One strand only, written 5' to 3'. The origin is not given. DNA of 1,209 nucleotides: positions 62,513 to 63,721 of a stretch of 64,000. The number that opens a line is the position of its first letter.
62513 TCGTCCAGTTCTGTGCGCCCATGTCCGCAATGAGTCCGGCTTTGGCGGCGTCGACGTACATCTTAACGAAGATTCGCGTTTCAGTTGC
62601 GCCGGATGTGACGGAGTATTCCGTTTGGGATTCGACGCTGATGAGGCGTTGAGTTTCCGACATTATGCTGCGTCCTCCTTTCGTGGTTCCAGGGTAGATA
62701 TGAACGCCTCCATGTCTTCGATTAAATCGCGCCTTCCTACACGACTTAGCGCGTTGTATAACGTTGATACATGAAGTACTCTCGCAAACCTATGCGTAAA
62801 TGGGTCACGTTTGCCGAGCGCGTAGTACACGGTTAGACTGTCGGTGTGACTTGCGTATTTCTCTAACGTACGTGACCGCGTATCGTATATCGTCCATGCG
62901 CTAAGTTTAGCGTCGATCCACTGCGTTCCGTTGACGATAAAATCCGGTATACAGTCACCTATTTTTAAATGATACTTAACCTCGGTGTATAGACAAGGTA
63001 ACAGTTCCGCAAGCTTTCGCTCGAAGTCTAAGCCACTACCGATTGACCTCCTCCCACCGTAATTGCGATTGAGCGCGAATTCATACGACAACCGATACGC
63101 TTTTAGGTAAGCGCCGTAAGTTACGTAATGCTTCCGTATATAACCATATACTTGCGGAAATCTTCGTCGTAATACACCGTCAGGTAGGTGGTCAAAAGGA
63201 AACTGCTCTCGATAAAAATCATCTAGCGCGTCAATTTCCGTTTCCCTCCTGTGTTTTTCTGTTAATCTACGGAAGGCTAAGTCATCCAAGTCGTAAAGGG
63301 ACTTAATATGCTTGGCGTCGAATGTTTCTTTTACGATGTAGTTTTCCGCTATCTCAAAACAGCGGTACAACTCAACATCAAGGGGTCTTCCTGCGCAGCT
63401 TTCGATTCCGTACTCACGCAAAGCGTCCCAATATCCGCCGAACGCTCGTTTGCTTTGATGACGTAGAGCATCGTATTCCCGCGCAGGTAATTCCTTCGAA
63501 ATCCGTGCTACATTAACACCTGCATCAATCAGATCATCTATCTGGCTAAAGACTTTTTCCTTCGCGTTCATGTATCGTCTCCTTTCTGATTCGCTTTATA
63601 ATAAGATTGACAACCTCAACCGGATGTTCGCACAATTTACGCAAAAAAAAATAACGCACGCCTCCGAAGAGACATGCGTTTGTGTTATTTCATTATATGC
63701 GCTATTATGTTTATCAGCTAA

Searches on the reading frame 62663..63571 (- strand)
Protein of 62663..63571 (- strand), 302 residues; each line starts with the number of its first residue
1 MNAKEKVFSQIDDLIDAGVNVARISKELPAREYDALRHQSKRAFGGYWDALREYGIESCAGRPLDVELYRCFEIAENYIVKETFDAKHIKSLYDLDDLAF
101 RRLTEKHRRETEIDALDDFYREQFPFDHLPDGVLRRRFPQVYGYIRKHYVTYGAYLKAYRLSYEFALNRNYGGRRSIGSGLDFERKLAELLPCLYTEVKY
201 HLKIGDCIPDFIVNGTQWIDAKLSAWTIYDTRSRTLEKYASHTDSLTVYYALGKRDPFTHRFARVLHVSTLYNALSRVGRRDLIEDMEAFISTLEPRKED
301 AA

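Call 23: search_protein_families(library=phrogs, proteins=[window:62663-63571:-], max_evalue=0.001)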
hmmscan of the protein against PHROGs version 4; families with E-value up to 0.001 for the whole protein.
window:62663-63571:- (302 aa): 0 families

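Call 43: search_protein_families(library=pfam, proteins=[window:62663-63571:-], max_evalue=0.01)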
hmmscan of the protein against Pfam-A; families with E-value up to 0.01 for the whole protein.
window:62663-63571:- (302 aa): 0 families

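Call 44: find_encoding_contigs(protein=window:62663-63571:-, flank=10000, max_places=4)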
Protein window:62663-63571:- (302 aa): 1 contig read that carries it; 1 place shown.
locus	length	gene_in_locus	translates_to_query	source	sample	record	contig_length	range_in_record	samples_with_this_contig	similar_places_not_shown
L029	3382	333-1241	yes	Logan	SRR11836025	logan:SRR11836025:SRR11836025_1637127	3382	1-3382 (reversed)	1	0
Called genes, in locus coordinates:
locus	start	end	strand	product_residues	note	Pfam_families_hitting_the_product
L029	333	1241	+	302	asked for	-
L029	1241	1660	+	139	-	PF13730:HTH_36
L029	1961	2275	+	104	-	-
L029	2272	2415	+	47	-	-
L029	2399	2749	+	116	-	-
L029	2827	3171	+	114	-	-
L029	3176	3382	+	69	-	?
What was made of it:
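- Tried and rejected: Looking up the window's 302-aa protein to reach the contig beyond base 64000 returned only a 3.4-kb Logan contig (call 44).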
